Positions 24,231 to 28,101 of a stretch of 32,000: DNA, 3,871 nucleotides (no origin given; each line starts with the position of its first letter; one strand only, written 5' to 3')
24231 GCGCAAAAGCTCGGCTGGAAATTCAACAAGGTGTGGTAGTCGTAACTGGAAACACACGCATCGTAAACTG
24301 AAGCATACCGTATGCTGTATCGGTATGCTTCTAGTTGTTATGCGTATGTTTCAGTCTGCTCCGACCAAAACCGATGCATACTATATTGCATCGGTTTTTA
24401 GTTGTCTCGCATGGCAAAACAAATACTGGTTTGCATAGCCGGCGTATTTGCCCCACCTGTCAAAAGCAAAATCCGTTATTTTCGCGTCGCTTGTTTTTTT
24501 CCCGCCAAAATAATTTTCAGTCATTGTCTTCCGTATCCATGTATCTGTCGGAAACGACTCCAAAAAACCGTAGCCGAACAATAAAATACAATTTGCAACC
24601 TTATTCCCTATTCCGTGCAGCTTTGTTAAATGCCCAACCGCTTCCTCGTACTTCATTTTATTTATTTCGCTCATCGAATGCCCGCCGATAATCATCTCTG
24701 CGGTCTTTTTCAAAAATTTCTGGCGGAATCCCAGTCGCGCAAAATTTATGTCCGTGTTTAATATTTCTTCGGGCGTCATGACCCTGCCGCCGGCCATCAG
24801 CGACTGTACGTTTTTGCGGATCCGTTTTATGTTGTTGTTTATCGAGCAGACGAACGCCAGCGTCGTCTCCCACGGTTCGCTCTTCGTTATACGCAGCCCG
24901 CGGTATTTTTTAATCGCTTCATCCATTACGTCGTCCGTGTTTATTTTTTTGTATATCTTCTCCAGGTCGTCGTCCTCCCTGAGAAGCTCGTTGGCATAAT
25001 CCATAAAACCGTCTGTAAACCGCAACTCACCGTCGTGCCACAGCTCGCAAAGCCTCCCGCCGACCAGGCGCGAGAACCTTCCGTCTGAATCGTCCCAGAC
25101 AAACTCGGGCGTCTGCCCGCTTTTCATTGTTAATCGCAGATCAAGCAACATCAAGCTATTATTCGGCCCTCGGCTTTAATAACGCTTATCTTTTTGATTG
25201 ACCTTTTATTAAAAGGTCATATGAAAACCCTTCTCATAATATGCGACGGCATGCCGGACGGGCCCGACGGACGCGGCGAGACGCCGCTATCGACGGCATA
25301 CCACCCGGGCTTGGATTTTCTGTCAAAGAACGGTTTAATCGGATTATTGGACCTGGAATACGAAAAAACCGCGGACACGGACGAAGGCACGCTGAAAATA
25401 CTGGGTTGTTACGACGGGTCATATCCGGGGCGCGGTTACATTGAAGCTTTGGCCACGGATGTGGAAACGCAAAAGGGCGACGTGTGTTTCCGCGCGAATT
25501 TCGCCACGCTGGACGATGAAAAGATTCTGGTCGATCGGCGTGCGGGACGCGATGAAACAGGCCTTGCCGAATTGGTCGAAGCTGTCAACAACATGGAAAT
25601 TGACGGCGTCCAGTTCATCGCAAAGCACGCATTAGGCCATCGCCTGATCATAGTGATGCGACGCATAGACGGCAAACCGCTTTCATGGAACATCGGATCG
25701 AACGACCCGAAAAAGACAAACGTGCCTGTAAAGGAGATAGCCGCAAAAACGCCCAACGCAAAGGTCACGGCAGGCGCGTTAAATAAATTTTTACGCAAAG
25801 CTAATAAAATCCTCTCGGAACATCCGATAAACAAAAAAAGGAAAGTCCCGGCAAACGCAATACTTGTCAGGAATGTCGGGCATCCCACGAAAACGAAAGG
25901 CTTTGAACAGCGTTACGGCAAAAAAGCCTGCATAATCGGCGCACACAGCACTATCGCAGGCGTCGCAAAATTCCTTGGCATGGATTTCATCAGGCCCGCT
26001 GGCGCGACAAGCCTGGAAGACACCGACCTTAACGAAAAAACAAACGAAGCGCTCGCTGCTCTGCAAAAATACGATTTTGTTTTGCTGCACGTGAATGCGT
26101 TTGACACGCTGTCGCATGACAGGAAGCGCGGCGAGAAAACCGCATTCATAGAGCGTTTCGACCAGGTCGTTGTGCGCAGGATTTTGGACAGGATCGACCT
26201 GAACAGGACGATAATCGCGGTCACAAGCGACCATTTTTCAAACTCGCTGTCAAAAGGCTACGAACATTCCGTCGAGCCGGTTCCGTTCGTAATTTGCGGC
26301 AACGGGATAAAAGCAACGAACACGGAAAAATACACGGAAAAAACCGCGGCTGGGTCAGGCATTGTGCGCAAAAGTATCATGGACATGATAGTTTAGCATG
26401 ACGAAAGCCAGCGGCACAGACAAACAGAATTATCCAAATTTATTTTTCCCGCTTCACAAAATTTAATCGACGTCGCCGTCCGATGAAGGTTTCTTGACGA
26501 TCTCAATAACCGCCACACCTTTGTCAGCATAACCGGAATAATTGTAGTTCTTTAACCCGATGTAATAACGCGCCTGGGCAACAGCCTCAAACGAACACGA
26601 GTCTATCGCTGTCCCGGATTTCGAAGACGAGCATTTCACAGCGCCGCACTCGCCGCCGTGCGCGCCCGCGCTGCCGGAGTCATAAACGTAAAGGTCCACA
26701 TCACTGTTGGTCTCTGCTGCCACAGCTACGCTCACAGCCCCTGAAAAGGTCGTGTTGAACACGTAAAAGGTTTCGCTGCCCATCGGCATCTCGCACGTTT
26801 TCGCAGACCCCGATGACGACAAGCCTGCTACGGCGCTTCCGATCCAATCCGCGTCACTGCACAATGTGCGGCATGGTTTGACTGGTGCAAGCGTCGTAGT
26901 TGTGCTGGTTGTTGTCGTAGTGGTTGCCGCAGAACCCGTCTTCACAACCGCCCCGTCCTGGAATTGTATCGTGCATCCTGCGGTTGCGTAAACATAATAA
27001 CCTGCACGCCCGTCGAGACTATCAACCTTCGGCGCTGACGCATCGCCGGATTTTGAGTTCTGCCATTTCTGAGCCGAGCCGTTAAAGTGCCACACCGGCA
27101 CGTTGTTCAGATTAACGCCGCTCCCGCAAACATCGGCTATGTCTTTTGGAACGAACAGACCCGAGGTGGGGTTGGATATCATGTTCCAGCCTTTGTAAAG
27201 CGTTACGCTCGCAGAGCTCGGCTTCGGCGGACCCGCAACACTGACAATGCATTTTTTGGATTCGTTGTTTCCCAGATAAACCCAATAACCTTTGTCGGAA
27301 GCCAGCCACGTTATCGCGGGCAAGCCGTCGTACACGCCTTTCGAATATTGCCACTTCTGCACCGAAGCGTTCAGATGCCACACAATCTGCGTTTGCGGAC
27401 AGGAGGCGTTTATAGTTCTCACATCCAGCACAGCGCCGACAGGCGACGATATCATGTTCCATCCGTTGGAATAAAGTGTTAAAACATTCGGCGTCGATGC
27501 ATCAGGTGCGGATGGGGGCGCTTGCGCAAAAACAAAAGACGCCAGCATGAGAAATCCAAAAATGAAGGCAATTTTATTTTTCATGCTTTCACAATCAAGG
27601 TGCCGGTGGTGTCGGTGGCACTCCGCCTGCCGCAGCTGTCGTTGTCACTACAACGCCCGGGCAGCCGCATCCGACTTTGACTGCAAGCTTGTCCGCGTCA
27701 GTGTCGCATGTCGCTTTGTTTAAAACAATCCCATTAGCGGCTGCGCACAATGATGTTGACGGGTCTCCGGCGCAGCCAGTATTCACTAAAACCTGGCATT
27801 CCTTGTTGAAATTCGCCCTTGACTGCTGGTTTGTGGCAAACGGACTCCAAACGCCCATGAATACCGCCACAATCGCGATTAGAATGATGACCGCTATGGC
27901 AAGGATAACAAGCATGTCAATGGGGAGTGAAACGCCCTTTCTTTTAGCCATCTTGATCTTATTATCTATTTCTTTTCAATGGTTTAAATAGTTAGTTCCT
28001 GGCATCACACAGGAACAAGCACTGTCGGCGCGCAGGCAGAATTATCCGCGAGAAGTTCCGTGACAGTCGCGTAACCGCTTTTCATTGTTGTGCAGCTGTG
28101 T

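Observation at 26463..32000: Tightly packed operon (at least 7 genes) of exported, Cys-rich proteins with pilin-like N-termini and no family I can name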

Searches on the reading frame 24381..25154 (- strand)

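Call 12: search_protein_families(library=pfam, proteins=[window:24381-25154:-], max_evalue=0.01)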
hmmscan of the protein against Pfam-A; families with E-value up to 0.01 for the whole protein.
window:24381-25154:- (257 aa): 1 family
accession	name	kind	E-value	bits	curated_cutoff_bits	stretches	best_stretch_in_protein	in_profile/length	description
PF07934.18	OGG_N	-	5.6e-08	33.4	23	1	4-97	9-114/115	8-oxoguanine DNA glycosylase, N-terminal domain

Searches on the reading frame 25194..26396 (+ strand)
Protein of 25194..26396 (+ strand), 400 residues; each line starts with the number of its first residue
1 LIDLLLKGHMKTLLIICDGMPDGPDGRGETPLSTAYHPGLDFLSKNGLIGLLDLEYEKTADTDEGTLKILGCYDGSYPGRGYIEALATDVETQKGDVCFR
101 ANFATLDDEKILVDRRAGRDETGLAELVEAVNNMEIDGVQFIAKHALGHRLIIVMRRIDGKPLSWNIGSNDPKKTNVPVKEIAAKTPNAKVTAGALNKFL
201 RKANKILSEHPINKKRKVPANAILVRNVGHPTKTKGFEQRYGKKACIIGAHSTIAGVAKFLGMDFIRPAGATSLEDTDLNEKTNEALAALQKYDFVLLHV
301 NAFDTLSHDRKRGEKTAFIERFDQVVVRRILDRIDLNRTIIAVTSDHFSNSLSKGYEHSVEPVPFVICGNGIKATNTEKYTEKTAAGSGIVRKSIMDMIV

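Call 12: search_protein_families(library=pfam, proteins=[window:25194-26396:+], max_evalue=0.01)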
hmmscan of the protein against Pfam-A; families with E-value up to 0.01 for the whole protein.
window:25194-26396:+ (400 aa): 2 families
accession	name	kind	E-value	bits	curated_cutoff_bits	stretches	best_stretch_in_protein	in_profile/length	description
PF10143.14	PhosphMutase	-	9.1e-34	117.2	21.5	1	46-213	3-170/170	2,3-bisphosphoglycerate-independent phosphoglycerate mutase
PF01676.23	Metalloenzyme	-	1.4e-32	113.7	24.3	1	10-381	1-234/252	Metalloenzyme superfamily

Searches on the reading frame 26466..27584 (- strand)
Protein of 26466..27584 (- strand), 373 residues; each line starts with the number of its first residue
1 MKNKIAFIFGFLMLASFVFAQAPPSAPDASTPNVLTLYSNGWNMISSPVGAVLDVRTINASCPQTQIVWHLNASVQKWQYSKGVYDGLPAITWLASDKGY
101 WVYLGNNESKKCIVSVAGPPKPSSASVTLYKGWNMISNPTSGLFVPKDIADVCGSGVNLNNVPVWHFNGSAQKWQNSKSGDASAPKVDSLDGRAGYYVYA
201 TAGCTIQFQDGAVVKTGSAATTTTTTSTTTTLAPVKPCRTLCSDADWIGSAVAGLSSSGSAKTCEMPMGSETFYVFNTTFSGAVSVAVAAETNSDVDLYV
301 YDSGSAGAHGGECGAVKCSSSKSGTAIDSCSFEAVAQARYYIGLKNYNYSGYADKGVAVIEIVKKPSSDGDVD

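Call 8: search_protein_families(library=pfam, proteins=[window:26466-27584:-], max_evalue=1)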
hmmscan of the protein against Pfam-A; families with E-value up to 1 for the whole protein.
window:26466-27584:- (373 aa): 2 families
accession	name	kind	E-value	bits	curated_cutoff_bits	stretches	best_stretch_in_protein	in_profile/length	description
PF04151.21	PPC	-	0.0019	19.5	25.9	1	272-344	3-68/70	Bacterial pre-peptidase C-terminal domain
PF08532.16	Glyco_hydro_42M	-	0.11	12.5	25.8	1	70-113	150-193/207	Beta-galactosidase trimerisation domain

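Call 9: search_protein_families(library=ncbifam, proteins=[window:26466-27584:-], max_evalue=1)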
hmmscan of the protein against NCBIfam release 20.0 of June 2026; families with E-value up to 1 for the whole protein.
window:26466-27584:- (373 aa): 1 family
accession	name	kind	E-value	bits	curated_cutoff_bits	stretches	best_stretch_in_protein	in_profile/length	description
NF007387.0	PRK09908.1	equivalog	0.045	13.2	212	1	306-335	42-69/159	xanthine dehydrogenase iron sulfur-binding subunit XdhC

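Call 60: find_homologous_proteins(query=window:26466-27584:-, max_evalue=0.001)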
Query window:26466-27584:- (373 aa): 3 proteins with E <= 0.001 among 8000 candidates.
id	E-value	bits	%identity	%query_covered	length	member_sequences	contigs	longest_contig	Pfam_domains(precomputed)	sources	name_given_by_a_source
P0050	5.9e-239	810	100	97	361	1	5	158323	-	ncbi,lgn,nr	ncbi:MAG: hypothetical protein HY516_00565 [Candidatus Aenigmarchaeota archaeon]|nr:hypothetical pro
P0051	5.8e-57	212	39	94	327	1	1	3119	-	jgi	-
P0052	2.9e-55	206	36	98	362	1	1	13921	PF04151.22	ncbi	-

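Call 76: search_protein_families(library=pfam, proteins=[P0052, P0051], max_evalue=0.01)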
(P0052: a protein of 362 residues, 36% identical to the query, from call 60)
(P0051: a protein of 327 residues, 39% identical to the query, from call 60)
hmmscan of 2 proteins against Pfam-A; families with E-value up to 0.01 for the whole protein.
P0052 (362 aa): 1 family
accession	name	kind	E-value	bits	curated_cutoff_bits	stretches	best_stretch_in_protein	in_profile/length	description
PF04151.21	PPC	-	4.7e-07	31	25.9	1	273-341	4-69/70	Bacterial pre-peptidase C-terminal domain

P0051 (327 aa): 0 families

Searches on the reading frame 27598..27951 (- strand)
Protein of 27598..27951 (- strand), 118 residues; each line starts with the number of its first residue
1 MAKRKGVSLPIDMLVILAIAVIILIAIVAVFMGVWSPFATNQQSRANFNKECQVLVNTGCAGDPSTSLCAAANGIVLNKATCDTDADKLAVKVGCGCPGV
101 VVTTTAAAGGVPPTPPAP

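Call 8: search_protein_families(library=pfam, proteins=[window:27598-27951:-], max_evalue=1)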
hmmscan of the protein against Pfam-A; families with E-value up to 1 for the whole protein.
window:27598-27951:- (118 aa): 4 families
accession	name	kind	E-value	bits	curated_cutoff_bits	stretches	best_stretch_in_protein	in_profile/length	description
PF12911.12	OppC_N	-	0.0029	17.9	23.9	1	15-49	16-50/53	N-terminal TM domain of oligopeptide transport permease C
PF14221.11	DUF4330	-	0.099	13.2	27.6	1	12-58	18-61/167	Domain of unknown function (DUF4330)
PF05434.16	Tmemb_9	-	0.26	11.6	28.6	1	11-57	50-96/145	TMEM9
PF07790.16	Pilin_N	-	0.58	11.5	25.2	1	6-47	2-41/78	Archaeal Type IV pilin, N-terminal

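Call 9: search_protein_families(library=ncbifam, proteins=[window:27598-27951:-], max_evalue=1)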
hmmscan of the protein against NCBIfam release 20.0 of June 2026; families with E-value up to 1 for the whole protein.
window:27598-27951:- (118 aa): 1 family
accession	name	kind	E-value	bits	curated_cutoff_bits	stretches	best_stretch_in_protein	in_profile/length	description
NF047694.1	TnucaseNucIStaph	equivalog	0.2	11.1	250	1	14-63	5-56/175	thermonuclease NucI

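Call 45: find_homologous_proteins(query=window:27598-27951:-, max_evalue=0.001)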
Query window:27598-27951:- (118 aa): 34 proteins with E <= 0.001 among 75 candidates.
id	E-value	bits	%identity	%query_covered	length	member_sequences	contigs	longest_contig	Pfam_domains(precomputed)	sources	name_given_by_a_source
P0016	3.2e-58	213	95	83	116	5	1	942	-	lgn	-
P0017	6.4e-53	196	80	100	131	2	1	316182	-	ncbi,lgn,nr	ncbi:MAG: hypothetical protein HYT71_01460 [Candidatus Aenigmarchaeota archaeon]|nr:hypothetical pro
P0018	1.8e-48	181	85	83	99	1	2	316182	-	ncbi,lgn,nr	ncbi:MAG: hypothetical protein HYT71_01455 [Candidatus Aenigmarchaeota archaeon]|nr:hypothetical pro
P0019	1.8e-47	178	83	86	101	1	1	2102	-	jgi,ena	-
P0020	2.4e-47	178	80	83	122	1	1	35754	-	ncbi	-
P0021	4.6e-46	174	79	70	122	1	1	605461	-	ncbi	-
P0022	4.5e-45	170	71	100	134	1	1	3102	-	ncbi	-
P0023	6.4e-45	170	80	82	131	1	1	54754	-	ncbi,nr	ncbi:MAG: hypothetical protein HYS53_02495 [Candidatus Aenigmarchaeota archaeon]|nr:hypothetical pro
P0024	1.3e-44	169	86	60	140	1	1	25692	-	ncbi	-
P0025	2.0e-43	165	81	83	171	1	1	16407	-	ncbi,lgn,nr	ncbi:MAG: hypothetical protein HY515_03790 [Candidatus Aenigmarchaeota archaeon]|nr:hypothetical pro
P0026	2.1e-43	165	74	87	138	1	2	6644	-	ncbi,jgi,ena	-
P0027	3.0e-43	165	80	83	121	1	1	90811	-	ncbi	ncbi:MAG: hypothetical protein V1836_03700 [Candidatus Aenigmatarchaeota archaeon]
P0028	1.2e-42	163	82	83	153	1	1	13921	-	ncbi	-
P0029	1.7e-42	162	73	93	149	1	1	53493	-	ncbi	-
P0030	7.3e-42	160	79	85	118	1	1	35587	-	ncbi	-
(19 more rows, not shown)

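Call 63: predict_structure(alignment_id=A5)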
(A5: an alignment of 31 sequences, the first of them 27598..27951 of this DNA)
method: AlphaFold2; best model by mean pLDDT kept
length: 118 residues; sequences in the alignment: 31
mean_pLDDT: 75.3   pTM: 0.46
mean pLDDT of the five models: 75.3, 72.8, 72.2, 70.1, 69.4
residues with pLDDT >= 90: 15; 70-90: 72; 50-70: 18; < 50: 13
segments of 3 or more residues with pLDDT < 50: 100-112
pLDDT, mean of each block of 10 residues (from residue 1): 62 88 95 79 83 82 79 79 81 75 41 55
secondary structure, 60 per line:
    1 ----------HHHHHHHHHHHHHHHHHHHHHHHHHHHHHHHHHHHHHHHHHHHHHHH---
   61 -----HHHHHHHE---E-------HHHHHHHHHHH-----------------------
elements in order: H11-57 H66-72 H85-95

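Call 69: fold_search(model_id=the predicted structure, library=pdb)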
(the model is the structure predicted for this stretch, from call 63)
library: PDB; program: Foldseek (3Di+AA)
matches with E <= 10: 7; with E <= 0.001: 0
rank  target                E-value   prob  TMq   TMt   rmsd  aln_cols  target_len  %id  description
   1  8wbn_A                4.6e+00  0.08  0.20  0.11   7.2        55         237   16  Crystal structure of cis-Epoxysuccinate Hydrolases RhCESH[L] mutant D193N (released 2024-01-31)
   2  8wbp_A                5.2e+00  0.07  0.20  0.12   7.0        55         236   16  Crystal structure of cis-Epoxysuccinate Hydrolases RhCESH[L] mutant E212Q (released 2024-01-31)
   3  5mko_A                5.2e+00  0.02  0.14  0.07  12.3        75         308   19  [2Fe-2S] cluster containing TtuA in complex with AMP. (released 2017-06-14)
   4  2wzk                  5.5e+00  0.07  0.25  0.10   8.2        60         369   12  Structure of the Cul5 N-terminal domain at 2.05A resolution. (released 2009-12-15)
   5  8wbm_B                5.8e+00  0.06  0.20  0.11   7.2        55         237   16  Crystal structure of cis-Epoxysuccinate Hydrolases RhCESH[L] mutant D193A complexed with sulfate ions (released 2024-01-31)
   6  8wbp_B                8.4e+00  0.05  0.20  0.12   7.0        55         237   16  Crystal structure of cis-Epoxysuccinate Hydrolases RhCESH[L] mutant E212Q (released 2024-01-31)
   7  5mko_B                9.0e+00  0.01  0.14  0.07  12.5        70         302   17  [2Fe-2S] cluster containing TtuA in complex with AMP. (released 2017-06-14)

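Call 87: search_solved_structures(query=A5, max_evalue=10)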
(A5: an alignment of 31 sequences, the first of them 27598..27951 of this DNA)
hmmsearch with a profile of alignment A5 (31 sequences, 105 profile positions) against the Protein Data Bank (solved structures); distinct sequences matched with E-value up to 10: 2.
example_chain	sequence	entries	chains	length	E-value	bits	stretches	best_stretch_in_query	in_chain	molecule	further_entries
6g2j_N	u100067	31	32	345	0.39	14.3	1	6-44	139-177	NADH-ubiquinone oxidoreductase chain 2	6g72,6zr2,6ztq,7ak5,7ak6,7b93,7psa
5m4t_A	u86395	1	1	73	4.8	10.8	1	46-88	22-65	Variant surface glycoprotein MITAT 1.1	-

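Call 93: find_related_loci(query=A5, collection=viral_contigs, flank=5000)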
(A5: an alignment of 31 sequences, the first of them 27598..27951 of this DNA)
Query A5 (118 aa) in viral_contigs; peptide patterns used: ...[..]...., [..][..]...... (x = any residue, [..] = any of these).
54 stretches matched a pattern, but none encodes a relative of the query by tblastn (E <= 1e-3).
